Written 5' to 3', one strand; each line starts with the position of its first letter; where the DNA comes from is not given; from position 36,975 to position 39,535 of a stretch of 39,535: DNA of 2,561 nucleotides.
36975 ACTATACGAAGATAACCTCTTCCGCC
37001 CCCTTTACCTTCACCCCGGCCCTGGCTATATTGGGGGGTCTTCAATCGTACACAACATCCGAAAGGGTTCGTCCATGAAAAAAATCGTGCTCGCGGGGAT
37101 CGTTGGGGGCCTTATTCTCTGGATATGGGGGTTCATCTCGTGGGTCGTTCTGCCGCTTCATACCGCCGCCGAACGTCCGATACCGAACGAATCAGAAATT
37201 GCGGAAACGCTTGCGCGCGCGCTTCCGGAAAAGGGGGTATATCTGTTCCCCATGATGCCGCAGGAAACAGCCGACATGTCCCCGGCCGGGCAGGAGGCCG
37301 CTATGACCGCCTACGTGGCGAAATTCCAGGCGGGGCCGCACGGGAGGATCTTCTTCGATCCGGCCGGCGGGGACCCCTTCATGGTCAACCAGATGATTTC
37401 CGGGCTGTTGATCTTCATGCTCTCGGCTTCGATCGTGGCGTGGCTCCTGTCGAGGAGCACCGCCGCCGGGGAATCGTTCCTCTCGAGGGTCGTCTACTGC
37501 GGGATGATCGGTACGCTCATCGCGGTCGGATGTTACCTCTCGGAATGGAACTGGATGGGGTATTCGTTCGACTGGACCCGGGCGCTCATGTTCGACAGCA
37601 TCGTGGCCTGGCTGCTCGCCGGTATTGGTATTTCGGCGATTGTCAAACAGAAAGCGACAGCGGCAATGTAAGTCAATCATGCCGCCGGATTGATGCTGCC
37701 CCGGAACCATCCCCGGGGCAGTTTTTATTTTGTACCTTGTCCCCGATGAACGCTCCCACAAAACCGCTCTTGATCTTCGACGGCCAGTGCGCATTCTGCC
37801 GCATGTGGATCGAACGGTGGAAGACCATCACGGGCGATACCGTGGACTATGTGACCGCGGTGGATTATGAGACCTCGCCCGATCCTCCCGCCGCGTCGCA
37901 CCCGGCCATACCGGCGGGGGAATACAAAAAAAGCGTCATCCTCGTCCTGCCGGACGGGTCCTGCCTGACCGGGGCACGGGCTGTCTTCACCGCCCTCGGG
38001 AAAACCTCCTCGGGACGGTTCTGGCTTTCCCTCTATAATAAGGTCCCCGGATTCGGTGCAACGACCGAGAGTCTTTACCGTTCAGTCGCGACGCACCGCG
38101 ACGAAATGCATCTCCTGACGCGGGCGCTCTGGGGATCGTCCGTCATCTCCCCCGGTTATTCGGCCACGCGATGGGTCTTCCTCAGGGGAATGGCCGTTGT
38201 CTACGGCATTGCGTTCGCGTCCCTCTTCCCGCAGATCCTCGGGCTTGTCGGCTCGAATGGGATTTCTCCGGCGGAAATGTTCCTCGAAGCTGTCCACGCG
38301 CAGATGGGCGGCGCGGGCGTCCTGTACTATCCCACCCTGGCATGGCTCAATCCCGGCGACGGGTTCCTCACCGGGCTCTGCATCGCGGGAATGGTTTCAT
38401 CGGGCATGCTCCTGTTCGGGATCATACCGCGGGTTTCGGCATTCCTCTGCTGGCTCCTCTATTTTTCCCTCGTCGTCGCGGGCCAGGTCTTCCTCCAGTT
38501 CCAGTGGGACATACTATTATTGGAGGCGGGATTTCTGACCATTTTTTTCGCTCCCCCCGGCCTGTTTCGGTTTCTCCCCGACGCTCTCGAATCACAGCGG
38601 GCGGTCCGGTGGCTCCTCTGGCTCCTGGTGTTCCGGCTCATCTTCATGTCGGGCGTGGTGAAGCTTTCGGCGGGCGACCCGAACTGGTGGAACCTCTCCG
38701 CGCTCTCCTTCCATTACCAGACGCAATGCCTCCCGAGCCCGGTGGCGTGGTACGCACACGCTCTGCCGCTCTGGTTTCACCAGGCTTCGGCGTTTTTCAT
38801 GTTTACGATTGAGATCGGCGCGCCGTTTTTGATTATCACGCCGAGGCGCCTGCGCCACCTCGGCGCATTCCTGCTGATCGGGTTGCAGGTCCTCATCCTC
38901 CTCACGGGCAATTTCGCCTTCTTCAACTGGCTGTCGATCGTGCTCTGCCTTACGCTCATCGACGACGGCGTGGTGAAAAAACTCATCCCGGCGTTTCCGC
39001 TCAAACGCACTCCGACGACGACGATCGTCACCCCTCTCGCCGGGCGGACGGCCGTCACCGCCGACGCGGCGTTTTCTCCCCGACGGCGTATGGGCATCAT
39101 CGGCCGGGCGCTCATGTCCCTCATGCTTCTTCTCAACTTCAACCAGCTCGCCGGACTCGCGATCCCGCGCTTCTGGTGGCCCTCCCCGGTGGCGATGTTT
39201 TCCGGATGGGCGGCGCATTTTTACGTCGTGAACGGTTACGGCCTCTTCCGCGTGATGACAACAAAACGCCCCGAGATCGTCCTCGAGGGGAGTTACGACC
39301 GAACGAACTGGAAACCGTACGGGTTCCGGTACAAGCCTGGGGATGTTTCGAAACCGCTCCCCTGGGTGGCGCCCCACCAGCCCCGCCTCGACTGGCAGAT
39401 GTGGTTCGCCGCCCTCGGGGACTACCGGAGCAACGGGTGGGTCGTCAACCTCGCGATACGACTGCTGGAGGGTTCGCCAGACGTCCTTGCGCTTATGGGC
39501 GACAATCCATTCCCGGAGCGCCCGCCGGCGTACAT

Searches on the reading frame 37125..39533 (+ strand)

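Call 45: search_protein_families(library=pfam, proteins=[window:37125-39533:+], max_evalue=0.0001)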
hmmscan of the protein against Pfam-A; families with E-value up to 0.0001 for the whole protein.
window:37125-39533:+ (803 aa): 3 families
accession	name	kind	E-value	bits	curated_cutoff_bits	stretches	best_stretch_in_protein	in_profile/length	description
PF06762.20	LMF1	-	7.5e-56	189.2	27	1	458-617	2-161/163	Lipase maturation factor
PF25179.1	LMF1_C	-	4.8e-39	134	34.2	1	701-803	1-106/139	Lipase maturation factor C-terminal domain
PF04134.17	DCC1-like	-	2.3e-09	38.9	27.8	1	216-327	1-109/113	DCC1-like thiol-disulfide oxidoreductase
